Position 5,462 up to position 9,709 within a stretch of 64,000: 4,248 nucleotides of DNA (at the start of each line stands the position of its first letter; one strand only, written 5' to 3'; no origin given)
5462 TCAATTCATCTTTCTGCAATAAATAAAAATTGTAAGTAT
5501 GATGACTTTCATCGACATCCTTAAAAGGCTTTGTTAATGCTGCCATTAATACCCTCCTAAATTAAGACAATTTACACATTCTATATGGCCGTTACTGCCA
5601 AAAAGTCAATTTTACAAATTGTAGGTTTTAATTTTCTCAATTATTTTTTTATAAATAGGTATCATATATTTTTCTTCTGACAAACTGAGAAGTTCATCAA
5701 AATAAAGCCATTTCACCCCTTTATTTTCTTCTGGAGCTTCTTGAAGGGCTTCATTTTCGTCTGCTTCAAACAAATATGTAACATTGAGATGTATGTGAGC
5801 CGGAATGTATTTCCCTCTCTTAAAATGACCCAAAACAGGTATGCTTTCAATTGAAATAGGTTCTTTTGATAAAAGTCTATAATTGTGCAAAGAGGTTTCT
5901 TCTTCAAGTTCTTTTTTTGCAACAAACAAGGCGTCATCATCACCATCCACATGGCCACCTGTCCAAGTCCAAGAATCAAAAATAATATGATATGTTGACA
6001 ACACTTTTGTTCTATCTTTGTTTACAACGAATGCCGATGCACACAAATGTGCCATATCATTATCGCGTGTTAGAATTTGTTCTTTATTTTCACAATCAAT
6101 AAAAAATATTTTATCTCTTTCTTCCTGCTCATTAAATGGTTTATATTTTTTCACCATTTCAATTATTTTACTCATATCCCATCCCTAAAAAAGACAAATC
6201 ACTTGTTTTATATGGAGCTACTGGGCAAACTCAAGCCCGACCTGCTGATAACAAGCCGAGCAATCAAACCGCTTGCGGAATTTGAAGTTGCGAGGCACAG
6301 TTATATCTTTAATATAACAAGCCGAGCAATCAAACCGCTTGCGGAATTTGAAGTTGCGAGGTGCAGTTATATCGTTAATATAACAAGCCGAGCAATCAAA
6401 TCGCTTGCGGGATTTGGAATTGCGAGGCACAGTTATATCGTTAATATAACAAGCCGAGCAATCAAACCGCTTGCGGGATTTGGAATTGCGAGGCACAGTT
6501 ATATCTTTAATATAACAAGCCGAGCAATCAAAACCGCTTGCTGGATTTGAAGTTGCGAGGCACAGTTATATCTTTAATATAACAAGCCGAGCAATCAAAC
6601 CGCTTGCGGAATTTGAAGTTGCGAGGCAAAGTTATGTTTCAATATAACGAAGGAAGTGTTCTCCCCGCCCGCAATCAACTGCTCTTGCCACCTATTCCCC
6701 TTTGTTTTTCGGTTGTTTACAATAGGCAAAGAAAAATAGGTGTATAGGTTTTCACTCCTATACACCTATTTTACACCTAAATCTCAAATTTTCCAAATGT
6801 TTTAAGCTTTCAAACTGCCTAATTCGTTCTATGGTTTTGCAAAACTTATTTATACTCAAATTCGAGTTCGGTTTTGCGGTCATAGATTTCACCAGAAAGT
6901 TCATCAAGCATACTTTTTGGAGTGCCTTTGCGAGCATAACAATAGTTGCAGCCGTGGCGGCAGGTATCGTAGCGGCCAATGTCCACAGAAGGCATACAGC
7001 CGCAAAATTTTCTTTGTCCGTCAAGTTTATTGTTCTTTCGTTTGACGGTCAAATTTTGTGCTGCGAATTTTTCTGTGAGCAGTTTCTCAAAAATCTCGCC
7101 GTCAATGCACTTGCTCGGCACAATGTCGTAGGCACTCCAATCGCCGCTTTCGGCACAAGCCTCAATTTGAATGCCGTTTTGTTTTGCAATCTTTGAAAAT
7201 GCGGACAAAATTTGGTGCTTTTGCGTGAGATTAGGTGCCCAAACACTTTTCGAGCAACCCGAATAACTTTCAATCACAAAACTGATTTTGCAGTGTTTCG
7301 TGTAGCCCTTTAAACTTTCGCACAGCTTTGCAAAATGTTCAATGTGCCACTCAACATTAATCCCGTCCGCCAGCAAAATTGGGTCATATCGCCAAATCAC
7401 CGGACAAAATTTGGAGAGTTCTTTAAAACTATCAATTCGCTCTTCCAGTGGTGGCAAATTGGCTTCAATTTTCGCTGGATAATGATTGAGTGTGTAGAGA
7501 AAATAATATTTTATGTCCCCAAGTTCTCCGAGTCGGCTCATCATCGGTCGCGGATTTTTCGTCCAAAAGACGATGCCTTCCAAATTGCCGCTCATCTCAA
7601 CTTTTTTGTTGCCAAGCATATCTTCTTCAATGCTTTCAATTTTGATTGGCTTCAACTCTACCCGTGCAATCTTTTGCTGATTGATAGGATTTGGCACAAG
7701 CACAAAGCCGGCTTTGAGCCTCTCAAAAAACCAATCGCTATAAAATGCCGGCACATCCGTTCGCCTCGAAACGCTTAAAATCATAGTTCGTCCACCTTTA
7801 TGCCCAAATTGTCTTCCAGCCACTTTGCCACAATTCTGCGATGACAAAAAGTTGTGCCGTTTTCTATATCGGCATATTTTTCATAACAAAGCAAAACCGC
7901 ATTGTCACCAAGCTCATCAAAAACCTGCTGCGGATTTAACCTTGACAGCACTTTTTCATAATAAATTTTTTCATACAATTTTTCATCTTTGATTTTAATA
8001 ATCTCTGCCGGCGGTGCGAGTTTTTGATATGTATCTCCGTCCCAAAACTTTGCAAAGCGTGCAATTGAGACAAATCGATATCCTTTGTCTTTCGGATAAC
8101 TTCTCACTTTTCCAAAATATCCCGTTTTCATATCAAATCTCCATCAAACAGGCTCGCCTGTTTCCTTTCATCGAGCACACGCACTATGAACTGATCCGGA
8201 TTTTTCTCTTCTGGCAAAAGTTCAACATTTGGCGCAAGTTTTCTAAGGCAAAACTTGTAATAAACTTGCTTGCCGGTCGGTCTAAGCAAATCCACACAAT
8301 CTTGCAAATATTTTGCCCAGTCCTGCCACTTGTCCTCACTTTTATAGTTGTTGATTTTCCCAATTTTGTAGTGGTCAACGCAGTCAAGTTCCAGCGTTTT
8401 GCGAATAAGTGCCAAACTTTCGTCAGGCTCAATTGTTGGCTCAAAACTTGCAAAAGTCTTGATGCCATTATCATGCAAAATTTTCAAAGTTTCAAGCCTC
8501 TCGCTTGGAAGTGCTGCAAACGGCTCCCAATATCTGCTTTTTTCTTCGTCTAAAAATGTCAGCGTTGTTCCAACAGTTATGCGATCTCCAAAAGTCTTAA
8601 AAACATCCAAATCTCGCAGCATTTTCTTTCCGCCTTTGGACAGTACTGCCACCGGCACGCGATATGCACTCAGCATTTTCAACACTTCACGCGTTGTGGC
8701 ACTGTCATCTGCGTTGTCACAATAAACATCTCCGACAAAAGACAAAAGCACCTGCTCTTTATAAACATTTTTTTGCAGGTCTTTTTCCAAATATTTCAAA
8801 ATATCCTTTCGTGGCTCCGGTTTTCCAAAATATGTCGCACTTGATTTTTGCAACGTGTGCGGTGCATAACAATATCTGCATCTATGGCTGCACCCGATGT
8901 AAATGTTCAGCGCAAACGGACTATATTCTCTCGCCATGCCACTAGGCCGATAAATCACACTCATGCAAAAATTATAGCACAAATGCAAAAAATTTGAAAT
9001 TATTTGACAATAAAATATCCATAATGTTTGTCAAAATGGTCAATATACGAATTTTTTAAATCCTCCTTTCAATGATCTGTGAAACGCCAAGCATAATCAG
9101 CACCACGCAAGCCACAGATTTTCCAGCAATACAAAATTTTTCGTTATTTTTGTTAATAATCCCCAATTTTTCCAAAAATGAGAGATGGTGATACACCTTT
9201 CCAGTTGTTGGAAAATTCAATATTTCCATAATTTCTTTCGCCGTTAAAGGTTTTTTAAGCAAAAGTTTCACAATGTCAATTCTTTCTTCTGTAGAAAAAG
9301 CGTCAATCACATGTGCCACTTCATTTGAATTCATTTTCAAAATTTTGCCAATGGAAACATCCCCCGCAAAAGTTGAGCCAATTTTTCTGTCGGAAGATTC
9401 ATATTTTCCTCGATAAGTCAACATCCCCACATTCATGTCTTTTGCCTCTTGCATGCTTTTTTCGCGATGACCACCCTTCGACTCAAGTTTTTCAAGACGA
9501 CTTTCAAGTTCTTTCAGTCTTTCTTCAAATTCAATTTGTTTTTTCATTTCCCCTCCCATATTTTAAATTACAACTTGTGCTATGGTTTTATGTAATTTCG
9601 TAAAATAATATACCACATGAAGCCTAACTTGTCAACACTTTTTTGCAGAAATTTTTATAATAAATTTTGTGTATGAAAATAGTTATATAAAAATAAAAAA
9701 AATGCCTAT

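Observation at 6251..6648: Six-copy 66-bp structured tandem array; variant positions favour a plus-strand RNA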

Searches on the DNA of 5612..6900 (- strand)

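Call 7: search_rna_families(source=window, start=6100, end=6900, threshold=evalue, max_evalue=10)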
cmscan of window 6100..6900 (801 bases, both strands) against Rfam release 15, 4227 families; matches with E-value up to 10: 8.
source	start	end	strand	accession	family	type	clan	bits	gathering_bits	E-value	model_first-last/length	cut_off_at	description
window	6733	6833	-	RF04178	BTnc005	Gene; sRNA;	-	22.8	174.8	0.0071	1-205/205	no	Bacteroides sRNA BTnc005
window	6722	6778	-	RF04154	mir-1277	Gene; miRNA;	-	18.3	81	2.1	1-78/78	no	mir-1277 microRNA precursor family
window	6139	6215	+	RF02059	STnc50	Gene; sRNA;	-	17.1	55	6.3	1-84/84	no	Salmonella enterica sRNA STnc40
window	6714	6790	-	RF04046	mir-2154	Gene; miRNA;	-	16.9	70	6.4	1-97/97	no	mir-2154 microRNA precursor family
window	6673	6791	+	RF01608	ceN102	Gene; snRNA; snoRNA; HACA-box;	-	16.7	50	10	1-142/142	no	Caenorhabditis snoRNA ceN80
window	6730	6775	-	RF03328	mir-606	Gene; miRNA;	-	15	80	7.9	1-84/84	no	mir-606 microRNA precursor family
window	6444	6503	-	RF00700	mir-375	Gene; miRNA;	-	14.6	46.7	3.6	1-67/67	no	mir-375 microRNA precursor family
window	6729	6771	+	RF04196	MIR5638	Gene; miRNA;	-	10.2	500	1.8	1-464/464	no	MIR5638 microRNA precursor family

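Call 45: search_rna_families(sources=[L031, L030], threshold=evalue, max_evalue=1)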
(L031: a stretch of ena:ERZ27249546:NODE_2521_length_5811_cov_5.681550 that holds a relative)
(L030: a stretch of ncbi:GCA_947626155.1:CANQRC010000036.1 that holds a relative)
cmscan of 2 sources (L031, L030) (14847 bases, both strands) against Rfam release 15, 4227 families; matches with E-value up to 1: 3.
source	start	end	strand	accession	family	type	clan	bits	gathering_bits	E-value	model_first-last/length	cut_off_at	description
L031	2377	2521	-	RF02194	HPnc0260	Gene; antisense;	-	39.5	59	0.19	1-156/156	no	Bacterial antisense RNA HPnc0260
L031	3852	3914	-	RF03512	mir-3479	Gene; miRNA;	-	27.1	79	0.073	1-74/74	no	mir-3479 microRNA precursor family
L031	2385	2402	+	RF00023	tmRNA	Gene;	CL00001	11.9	47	0.29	346-363/374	no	transfer-messenger RNA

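Call 58: search_dna_similar(query=window:6205-6740:+, collection=phages, mode=distant, max_evalue=0.01)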
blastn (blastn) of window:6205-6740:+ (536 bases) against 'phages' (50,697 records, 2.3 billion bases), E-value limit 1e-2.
No match.

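Call 59: search_dna_similar(query=window:6205-6740:+, collection=plasmids, mode=distant, max_evalue=0.01)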
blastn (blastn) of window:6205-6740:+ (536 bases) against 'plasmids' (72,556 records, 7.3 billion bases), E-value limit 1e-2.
No match.

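Call 70: build_rna_model(alignment_id=A4, structure=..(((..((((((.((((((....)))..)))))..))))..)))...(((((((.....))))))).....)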
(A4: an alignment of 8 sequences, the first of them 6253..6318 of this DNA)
Model R1 built from alignment A4 (8 sequences, 72 columns); structure: as given.
model positions 66; base pairs 22; branch points 1; effective number of sequences 1.93; information 0.849 bits per position. Calibrated on 0.2 Mb of random sequence (short: E-values are rough).
structure used (alignment columns):
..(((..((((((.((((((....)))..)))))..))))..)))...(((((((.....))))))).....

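Call 71: search_with_rna_model(model_id=R1, sources=[window, L001, L002, L003, L004, L005, L006, L007, L008, L009, L015, L030, L031, L032, L033, L034, L035, L036, L037, L038], max_evalue=10)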
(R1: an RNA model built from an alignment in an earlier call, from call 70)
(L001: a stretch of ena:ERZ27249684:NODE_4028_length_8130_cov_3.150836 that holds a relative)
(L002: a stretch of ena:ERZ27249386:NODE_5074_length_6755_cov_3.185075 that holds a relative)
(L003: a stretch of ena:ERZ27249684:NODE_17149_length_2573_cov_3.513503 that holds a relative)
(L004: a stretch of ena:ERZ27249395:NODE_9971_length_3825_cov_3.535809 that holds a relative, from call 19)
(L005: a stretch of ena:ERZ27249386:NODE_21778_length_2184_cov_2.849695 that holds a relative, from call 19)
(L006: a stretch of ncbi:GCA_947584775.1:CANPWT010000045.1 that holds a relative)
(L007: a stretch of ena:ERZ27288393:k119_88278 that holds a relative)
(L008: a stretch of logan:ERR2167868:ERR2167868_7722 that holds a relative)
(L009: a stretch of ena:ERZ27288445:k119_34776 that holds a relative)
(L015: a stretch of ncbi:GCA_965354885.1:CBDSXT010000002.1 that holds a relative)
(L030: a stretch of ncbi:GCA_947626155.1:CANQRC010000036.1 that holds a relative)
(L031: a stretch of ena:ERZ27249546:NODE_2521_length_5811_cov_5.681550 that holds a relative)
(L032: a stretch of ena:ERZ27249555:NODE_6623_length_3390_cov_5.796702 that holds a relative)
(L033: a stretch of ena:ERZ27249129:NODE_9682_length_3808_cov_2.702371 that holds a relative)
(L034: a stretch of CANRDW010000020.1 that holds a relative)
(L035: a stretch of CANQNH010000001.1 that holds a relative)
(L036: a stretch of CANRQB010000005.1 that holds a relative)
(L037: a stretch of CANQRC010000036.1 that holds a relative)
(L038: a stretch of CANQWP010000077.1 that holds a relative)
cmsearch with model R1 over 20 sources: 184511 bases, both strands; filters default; matches with E-value up to 10: 30.
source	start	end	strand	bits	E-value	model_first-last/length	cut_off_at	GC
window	6253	6318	+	97.8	7.4e-21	1-66/66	no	0.41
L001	4571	4636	-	97.8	7.4e-21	1-66/66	no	0.41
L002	17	82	-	97.8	7.4e-21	1-66/66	no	0.41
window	6451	6516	+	94.7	4e-20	1-66/66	no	0.42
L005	1993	2058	-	94.7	4e-20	1-66/66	no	0.42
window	6319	6384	+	94.1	5.8e-20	1-66/66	no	0.42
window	6385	6450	+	92.4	1.5e-19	1-66/66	no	0.42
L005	2059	2124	-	92.4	1.5e-19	1-66/66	no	0.42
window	6517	6583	+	88.7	1.2e-18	1-66/66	no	0.4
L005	1926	1992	-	88.7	1.2e-18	1-66/66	no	0.4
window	6584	6648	+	87.7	2e-18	1-66/66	no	0.42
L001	4506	4570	-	87.7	2e-18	1-66/66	no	0.42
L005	1861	1925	-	87.7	2e-18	1-66/66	no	0.42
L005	2125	2184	-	78.4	3.6e-16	7-66/66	5'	0.4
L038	1280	1344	-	76.7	9.3e-16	1-66/66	no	0.43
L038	1350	1414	-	75.4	1.9e-15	1-66/66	no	0.43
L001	4525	4589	+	19.4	0.064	1-66/66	no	0.4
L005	1880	1944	+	19.4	0.064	1-66/66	no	0.4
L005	2013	2077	+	17.8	0.16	1-66/66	no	0.45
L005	1946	2011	+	15.5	0.57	1-66/66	no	0.41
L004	3803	3825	-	15.1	0.69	43-66/66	5'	0.26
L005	2079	2143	+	15.1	0.7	1-66/66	no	0.43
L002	17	35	+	12.4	3.1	48-66/66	no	0.16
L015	3139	3189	+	11.6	4.9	7-41/66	no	0.29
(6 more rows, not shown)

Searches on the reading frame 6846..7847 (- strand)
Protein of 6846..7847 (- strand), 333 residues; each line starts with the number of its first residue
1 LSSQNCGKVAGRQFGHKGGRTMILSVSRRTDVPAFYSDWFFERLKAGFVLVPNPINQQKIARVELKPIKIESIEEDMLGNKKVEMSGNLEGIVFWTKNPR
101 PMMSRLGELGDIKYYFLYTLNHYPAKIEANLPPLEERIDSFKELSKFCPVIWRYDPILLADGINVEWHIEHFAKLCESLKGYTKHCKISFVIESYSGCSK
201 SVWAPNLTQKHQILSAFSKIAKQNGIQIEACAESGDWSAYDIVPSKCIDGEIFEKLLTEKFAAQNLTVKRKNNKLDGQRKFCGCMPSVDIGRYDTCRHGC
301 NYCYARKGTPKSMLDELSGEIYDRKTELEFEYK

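Call 10: search_protein_families(library=pfam, proteins=[window:6846-7847:-])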
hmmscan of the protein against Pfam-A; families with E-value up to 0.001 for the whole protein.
window:6846-7847:- (333 aa): 1 family
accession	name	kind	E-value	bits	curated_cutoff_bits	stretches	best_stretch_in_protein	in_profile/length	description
PF08902.16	DUF1848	-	2.6e-86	290.1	30.5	2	83-305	41-262/262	Domain of unknown function (DUF1848)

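Call 19: find_encoding_contigs(protein=window:6846-7784:-, flank=8000, max_places=10)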
Protein window:6846-7784:- (312 aa): 3 contigs read that carry it; 3 places shown.
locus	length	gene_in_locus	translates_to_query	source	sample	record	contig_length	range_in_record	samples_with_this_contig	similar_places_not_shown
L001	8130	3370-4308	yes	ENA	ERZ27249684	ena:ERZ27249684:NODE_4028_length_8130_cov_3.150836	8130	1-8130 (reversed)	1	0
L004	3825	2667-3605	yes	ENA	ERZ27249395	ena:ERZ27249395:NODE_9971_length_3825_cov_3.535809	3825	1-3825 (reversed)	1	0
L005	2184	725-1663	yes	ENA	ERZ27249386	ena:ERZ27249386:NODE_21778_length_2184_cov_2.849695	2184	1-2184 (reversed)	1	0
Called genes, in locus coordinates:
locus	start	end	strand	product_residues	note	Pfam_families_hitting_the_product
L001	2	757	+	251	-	?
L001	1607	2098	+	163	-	PF01022:HTH_5, PF21476:PF0610-like_N (weak)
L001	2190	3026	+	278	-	PF04055:Radical_SAM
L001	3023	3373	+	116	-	-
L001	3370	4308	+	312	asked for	PF08902:DUF1848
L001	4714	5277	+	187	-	PF00293:NUDIX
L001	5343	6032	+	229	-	PF01966:HD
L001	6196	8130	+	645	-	?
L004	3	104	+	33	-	?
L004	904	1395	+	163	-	PF01022:HTH_5, PF21476:PF0610-like_N (weak)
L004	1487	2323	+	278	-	PF04055:Radical_SAM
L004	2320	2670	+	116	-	-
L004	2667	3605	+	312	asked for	PF08902:DUF1848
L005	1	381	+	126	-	?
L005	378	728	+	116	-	-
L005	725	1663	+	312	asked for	PF08902:DUF1848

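Call 33: search_protein_families(library=padloc, proteins=[window:6846-7784:-], max_evalue=0.01)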
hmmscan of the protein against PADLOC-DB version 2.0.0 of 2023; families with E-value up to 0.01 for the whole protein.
window:6846-7784:- (312 aa): 1 family
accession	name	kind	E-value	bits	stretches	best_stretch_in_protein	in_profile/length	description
PDLC03815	RTasDUF1848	-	3.3e-39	133.1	1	1-285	1-239/242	DRT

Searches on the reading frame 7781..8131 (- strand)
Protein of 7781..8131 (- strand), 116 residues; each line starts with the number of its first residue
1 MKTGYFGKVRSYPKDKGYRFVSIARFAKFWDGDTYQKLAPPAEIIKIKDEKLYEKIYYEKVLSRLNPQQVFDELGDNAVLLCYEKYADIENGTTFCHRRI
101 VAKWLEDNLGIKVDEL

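Call 10: search_protein_families(library=pfam, proteins=[window:7781-8131:-])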
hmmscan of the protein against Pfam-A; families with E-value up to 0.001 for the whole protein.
window:7781-8131:- (116 aa): 0 families

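Call 33: search_protein_families(library=padloc, proteins=[window:7781-8131:-], max_evalue=0.01)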
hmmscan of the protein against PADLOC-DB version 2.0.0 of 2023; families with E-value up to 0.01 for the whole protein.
window:7781-8131:- (116 aa): 1 family
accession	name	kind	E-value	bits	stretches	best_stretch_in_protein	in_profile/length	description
PDLC04658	PDC-M45C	-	9.6e-07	26.7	1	37-109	65-136/145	-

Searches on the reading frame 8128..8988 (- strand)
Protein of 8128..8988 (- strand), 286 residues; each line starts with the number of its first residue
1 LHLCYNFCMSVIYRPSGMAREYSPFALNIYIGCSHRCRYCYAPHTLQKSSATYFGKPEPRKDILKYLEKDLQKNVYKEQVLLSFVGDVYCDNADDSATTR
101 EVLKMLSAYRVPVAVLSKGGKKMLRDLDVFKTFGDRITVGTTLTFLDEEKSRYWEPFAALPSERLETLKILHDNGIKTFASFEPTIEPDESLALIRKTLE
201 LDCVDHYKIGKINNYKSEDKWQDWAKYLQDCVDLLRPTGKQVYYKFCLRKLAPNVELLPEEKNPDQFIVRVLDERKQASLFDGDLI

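Call 10: search_protein_families(library=pfam, proteins=[window:8128-8988:-])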
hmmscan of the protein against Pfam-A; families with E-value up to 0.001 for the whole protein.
window:8128-8988:- (286 aa): 1 family
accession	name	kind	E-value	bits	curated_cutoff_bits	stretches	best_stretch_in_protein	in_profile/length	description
PF04055.27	Radical_SAM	-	7e-11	43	29.5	1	28-199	2-163/166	Radical SAM superfamily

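Call 33: search_protein_families(library=padloc, proteins=[window:8128-8988:-], max_evalue=0.01)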
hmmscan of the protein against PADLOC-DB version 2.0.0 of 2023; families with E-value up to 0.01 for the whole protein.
window:8128-8988:- (286 aa): 0 families

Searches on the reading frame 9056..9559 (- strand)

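Call 10: search_protein_families(library=pfam, proteins=[window:9056-9559:-])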
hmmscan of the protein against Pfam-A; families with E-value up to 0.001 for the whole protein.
window:9056-9559:- (167 aa): 5 families
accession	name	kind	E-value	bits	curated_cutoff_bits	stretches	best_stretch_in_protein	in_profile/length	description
PF01022.26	HTH_5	-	1.2e-10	41.6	22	1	91-137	2-47/47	Bacterial regulatory protein, arsR family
PF21476.4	PF0610-like_N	-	6.3e-06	26.8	33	1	96-131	6-40/50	PF0610-like, N-terminal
PF01978.25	TrmB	-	9.1e-05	22.7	25.6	1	98-141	16-58/68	Sugar-specific transcriptional regulator TrmB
PF12840.13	HTH_20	-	0.00018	21.8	27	1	91-136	4-49/51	Helix-turn-helix domain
PF01726.22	LexA_DNA_bind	-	0.00032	20.8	23.7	0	106-141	27-62/65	LexA DNA binding domain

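Call 33: search_protein_families(library=padloc, proteins=[window:9056-9559:-], max_evalue=0.01)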
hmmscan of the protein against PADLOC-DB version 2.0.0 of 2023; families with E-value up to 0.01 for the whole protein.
window:9056-9559:- (167 aa): 3 families
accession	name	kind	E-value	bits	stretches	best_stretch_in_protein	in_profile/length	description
PDLC01438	Csa3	-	1.6e-09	36.2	1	11-140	107-193/305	"CAS-I,CAS-II,CAS-III,CAS-IV,CAS-V,CAS-VI; associated_signaling"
PDLC01879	CARF3--CARF_TM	-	0.0022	15.7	1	89-141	154-206/222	-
PDLC01863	CARF3--CARF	-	0.0088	13.8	0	91-144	119-173/182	-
